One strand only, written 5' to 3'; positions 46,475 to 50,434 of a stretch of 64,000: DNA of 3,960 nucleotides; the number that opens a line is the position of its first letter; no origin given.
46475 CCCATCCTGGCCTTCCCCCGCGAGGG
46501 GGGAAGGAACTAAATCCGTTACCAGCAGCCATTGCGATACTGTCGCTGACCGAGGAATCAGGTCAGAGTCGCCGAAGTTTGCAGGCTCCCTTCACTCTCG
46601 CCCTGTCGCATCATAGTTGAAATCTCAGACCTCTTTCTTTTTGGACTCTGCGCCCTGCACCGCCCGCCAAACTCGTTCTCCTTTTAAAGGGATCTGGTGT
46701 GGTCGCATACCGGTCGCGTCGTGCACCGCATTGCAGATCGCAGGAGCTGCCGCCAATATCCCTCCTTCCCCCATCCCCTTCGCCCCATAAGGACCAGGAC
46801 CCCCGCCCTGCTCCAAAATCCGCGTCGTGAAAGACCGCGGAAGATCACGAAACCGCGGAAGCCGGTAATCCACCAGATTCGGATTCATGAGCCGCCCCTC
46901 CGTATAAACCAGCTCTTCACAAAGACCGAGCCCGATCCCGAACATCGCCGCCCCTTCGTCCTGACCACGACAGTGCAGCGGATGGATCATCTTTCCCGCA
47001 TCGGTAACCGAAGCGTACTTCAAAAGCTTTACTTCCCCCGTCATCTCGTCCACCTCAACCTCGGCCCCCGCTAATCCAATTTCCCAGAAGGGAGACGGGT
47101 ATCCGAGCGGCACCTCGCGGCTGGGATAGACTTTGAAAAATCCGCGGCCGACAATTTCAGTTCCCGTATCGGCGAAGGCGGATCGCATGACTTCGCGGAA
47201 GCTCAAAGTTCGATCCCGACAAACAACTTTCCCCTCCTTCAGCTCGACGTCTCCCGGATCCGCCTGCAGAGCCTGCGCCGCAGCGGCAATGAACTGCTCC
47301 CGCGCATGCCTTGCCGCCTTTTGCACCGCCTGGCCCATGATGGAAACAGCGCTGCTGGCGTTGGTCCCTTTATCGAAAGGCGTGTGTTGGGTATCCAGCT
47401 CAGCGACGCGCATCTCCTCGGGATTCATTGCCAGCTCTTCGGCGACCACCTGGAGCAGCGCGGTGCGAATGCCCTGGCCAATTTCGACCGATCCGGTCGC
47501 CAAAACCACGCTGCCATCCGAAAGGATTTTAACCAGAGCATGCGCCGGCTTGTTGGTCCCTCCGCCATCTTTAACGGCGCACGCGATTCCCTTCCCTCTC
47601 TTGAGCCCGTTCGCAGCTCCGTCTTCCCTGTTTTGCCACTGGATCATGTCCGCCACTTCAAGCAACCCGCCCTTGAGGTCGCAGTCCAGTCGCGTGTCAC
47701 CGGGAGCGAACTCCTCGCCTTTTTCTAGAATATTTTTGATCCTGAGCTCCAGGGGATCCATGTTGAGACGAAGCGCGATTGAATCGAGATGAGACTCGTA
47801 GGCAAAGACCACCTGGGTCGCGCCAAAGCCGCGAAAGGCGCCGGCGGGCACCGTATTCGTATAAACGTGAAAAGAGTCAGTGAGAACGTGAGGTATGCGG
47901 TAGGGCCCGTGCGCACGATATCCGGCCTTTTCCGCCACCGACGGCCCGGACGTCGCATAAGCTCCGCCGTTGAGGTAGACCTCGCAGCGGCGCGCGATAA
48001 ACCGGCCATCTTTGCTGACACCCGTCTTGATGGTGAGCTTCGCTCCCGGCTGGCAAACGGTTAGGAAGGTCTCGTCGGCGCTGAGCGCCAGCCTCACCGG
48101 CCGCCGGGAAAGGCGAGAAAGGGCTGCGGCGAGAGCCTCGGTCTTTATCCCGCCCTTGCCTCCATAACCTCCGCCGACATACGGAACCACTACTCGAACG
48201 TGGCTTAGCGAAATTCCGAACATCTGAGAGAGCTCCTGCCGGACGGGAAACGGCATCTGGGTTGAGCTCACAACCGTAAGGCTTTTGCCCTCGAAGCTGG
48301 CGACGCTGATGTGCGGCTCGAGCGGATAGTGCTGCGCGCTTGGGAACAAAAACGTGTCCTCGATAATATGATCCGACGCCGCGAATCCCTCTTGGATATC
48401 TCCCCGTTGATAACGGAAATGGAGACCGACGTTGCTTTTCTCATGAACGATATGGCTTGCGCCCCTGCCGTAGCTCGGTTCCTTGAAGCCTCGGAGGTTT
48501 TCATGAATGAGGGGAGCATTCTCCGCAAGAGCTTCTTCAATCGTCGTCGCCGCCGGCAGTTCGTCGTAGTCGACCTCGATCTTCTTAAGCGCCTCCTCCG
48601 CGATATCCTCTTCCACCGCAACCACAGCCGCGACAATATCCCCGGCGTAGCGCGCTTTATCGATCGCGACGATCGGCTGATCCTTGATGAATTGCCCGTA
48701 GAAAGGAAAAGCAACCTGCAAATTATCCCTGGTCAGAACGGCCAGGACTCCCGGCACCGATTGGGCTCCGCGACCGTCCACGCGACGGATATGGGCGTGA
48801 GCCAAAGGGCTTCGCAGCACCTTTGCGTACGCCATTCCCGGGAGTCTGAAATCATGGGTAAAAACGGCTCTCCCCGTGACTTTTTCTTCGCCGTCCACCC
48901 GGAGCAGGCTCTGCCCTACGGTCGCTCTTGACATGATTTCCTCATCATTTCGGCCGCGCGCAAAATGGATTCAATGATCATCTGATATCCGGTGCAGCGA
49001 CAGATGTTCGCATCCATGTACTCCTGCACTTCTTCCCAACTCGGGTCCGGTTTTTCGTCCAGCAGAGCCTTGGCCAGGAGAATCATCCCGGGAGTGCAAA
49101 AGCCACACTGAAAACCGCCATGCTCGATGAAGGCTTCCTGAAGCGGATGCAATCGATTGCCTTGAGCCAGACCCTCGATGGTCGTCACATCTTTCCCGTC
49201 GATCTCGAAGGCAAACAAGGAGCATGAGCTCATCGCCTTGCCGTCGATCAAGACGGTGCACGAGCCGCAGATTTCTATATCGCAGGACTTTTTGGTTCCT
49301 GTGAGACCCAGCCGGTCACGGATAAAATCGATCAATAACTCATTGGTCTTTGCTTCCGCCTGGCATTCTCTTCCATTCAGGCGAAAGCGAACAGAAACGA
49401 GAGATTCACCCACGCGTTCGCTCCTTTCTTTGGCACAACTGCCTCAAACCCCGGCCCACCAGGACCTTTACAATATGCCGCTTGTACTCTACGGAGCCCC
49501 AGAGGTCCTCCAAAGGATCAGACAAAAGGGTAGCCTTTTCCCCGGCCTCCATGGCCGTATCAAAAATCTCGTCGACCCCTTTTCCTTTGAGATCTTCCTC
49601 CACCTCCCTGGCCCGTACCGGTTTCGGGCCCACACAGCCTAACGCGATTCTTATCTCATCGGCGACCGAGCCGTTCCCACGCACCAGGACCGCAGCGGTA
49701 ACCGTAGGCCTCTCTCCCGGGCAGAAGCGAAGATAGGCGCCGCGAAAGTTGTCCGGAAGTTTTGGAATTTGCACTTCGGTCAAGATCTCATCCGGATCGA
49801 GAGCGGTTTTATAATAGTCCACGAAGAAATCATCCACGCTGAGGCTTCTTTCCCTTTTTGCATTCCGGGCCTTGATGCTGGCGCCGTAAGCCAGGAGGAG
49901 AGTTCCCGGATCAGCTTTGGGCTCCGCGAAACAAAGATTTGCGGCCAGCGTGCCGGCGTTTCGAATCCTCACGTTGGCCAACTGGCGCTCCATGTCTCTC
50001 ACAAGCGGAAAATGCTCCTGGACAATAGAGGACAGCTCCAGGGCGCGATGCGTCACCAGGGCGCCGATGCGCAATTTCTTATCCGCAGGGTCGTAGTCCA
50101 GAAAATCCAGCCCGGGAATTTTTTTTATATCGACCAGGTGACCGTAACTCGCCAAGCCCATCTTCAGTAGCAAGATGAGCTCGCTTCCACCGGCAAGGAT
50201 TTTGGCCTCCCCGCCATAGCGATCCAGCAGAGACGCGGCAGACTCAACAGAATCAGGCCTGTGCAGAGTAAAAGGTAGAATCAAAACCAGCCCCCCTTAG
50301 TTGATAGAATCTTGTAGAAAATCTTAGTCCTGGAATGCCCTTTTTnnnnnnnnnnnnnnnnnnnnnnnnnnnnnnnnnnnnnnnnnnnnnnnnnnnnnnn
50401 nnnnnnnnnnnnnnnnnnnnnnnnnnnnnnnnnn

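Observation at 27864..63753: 36-kb unidirectional array combining Mo-hydroxylases with five decarboxylase candidates: putative heteroaromatic polycarboxylate catabolism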

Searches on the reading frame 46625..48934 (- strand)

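Call 7: search_protein_families(library=pfam, proteins=[window:46625-48934:-], max_evalue=0.00001)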
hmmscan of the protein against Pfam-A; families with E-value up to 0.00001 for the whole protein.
window:46625-48934:- (769 aa): 3 families
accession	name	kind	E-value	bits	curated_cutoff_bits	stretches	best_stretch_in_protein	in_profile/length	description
PF02738.23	MoCoBD_1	-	1.3e-73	247.6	27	1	164-402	2-244/244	Molybdopterin cofactor-binding domain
PF20256.3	MoCoBD_2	-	8e-72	242.5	27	1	427-699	2-283/283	Molybdopterin cofactor-binding domain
PF01315.27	Ald_Xan_dh_C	-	3.5e-26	92.1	31.3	1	20-127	1-110/110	Aldehyde oxidase and xanthine dehydrogenase, a/b hammerhead domain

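Call 11: search_protein_families(library=ncbifam, proteins=[window:46625-48934:-], max_evalue=0.00001)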
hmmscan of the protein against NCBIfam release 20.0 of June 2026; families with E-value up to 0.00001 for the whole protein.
window:46625-48934:- (769 aa): 13 families
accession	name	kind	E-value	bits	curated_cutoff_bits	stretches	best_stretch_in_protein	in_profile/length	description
TIGR03194.1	4hydrxCoA_A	equivalog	7.1e-159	530.6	994.55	1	12-758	3-745/746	4-hydroxybenzoyl-CoA reductase subunit alpha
NF043082.1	XdhA_XDHase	equivalog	2.1e-152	509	780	1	6-760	1-753/758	xanthine dehydrogenase subunit XdhA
NF007426.0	PRK09970.1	equivalog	1.2e-151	506.3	916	1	3-759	3-755/761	xanthine dehydrogenase molybdenum-binding subunit XdhA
TIGR03196.1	pucD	equivalog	4.4e-129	432.1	783.65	1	7-754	4-753/763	xanthine dehydrogenase subunit D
NF041018.1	glyceraldDH_alpha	equivalog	1.2e-118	397.6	790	1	5-755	2-740/741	glyceraldehyde dehydrogenase subunit alpha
TIGR03311.1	Se_dep_XDH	equivalog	2.1e-106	356.9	830.45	2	4-555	160-685/848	selenium-dependent xanthine dehydrogenase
TIGR03313.1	Se_sel_red_Mo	hypoth_equivalog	9.8e-106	354.5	1101.9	1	5-758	167-948/951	molybdopterin-dependent oxidoreductase Mo/Fe-S-binding subunit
TIGR02965.1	xanthine_xdhB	equivalog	2.8e-95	320.1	849.5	2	169-759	138-754/758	xanthine dehydrogenase molybdopterin binding subunit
NF040766.1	CODH_aero_grp5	exception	7.5e-95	318.7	950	2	5-574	4-579/785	aerobic carbon-monoxide dehydrogenase large subunit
TIGR02416.1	CO_dehy_Mo_lg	equivalog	1.8e-83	281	991.15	2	19-409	6-400/770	aerobic carbon-monoxide dehydrogenase large subunit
NF045668.1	pterin_aldehy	equivalog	9e-83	278.8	1100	1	6-759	175-904/905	molybdopterin-dependent aldehyde oxidoreductase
NF041671.1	peri_hyde_PaoC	equivalog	1e-80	272.1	1180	1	5-754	17-726/735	aldehyde oxidoreductase molybdenum-binding subunit PaoC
TIGR02969.1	mam_aldehyde_ox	subfamily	4.6e-56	190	1912.3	2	164-741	704-1279/1330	aldehyde oxidase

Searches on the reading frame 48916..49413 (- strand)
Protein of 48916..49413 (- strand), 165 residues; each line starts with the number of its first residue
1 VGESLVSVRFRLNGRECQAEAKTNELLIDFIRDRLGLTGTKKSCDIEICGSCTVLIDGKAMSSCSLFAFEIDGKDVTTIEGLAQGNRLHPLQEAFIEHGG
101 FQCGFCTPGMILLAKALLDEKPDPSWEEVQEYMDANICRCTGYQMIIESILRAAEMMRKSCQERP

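Call 7: search_protein_families(library=pfam, proteins=[window:48916-49413:-], max_evalue=0.00001)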
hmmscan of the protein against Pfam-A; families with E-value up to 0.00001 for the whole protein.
window:48916-49413:- (165 aa): 3 families
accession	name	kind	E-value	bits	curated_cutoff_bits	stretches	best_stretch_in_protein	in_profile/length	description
PF01799.25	Fer2_2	-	5.5e-32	110.2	30.3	1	78-150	1-74/75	[2Fe-2S] binding domain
PF13085.11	Fer2_3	-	4.1e-07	30.4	27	1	41-83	49-90/107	2Fe-2S iron-sulfur cluster binding domain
PF00111.32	Fer2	-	4.2e-06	27.1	21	1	11-64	2-55/77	2Fe-2S iron-sulfur cluster binding domain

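Call 11: search_protein_families(library=ncbifam, proteins=[window:48916-49413:-], max_evalue=0.00001)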
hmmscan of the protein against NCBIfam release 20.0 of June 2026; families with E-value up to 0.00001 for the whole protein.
window:48916-49413:- (165 aa): 11 families
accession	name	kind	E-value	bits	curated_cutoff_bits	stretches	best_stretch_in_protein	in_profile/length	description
NF041020.1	glyceraldDH_gamma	equivalog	2.7e-58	196.2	290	1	4-158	9-163/164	glyceraldehyde dehydrogenase subunit gamma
TIGR03198.1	pucE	equivalog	1e-55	187.3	254.3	1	7-154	3-149/151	xanthine dehydrogenase subunit E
TIGR03193.1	4hydroxCoAred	equivalog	1.2e-50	171.2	257.8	1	9-154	3-148/148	4-hydroxybenzoyl-CoA reductase subunit gamma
NF045668.1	pterin_aldehy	equivalog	1.3e-49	169.1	1100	1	10-161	5-159/905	molybdopterin-dependent aldehyde oxidoreductase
NF043084.2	XdhC_XDHase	equivalog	2.4e-46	157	217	1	8-153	3-149/151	xanthine dehydrogenase subunit XdhC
TIGR03311.1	Se_dep_XDH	equivalog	8e-45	153.2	830.45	1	10-161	3-151/848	selenium-dependent xanthine dehydrogenase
NF008514.0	PRK11433.1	equivalog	8.4e-44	149.7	322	1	5-120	50-165/218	aldehyde dehydrogenase iron-sulfur subunit PaoA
NF007387.0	PRK09908.1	equivalog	4.9e-40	136.5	212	1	5-152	6-154/159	xanthine dehydrogenase iron sulfur-binding subunit XdhC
TIGR02963.1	xanthine_xdhA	equivalog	3.7e-38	131.4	467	1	8-156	1-160/468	xanthine dehydrogenase small subunit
TIGR02969.1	mam_aldehyde_ox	subfamily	2.7e-27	94.7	1912.3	1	10-151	5-158/1330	aldehyde oxidase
TIGR03313.1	Se_sel_red_Mo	hypoth_equivalog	2.4e-14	52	1101.9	1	10-156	1-147/951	molybdopterin-dependent oxidoreductase Mo/Fe-S-binding subunit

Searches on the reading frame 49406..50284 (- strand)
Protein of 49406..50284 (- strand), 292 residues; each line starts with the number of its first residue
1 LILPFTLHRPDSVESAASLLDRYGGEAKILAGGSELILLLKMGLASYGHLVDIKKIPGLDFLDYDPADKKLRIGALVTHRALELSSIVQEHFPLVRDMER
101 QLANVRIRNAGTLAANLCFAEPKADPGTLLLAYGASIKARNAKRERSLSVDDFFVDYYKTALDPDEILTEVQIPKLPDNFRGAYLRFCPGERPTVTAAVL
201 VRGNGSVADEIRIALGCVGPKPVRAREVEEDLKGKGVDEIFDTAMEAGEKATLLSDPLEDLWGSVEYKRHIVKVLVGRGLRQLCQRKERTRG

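Call 7: search_protein_families(library=pfam, proteins=[window:49406-50284:-], max_evalue=0.00001)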
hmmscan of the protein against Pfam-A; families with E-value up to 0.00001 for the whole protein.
window:49406-50284:- (292 aa): 2 families
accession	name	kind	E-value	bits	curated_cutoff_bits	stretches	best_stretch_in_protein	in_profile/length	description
PF00941.27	FAD_binding_5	-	3.6e-44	151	27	1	4-175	2-169/170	FAD binding domain in molybdopterin dehydrogenase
PF03450.22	CO_deh_flav_C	-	4.2e-15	56.2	25.5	1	193-282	14-101/102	CO dehydrogenase flavoprotein C-terminal domain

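Call 11: search_protein_families(library=ncbifam, proteins=[window:49406-50284:-], max_evalue=0.00001)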
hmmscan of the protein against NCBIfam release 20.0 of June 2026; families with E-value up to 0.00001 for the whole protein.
window:49406-50284:- (292 aa): 7 families
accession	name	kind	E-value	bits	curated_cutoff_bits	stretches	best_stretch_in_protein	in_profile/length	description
NF041019.1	glyceraldDH_beta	equivalog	2.4e-57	194.3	350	1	5-282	6-279/280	glyceraldehyde dehydrogenase subunit beta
NF043083.1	XdhB_XDHase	equivalog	3.8e-42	144.4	310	1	7-287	7-287/289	xanthine dehydrogenase subunit XdhB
NF007427.0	PRK09971.1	equivalog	1.1e-39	136.4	287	1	7-288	7-288/292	xanthine dehydrogenase FAD-binding subunit XdhB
TIGR02963.1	xanthine_xdhA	equivalog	1.1e-33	116.7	467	1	8-277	196-462/468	xanthine dehydrogenase small subunit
TIGR03195.1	4hydrxCoA_B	equivalog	1.1e-19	70.8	404.55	1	4-119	4-116/321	4-hydroxybenzoyl-CoA reductase subunit beta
TIGR03312.1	Se_sel_red_FAD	hypoth_equivalog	3e-16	59.4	241.5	1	8-288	5-254/257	molybdopterin-dependent oxidoreductase FAD-binding subunit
TIGR03199.1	pucC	equivalog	7.2e-12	45.1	306.05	1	10-239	1-227/264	xanthine dehydrogenase subunit C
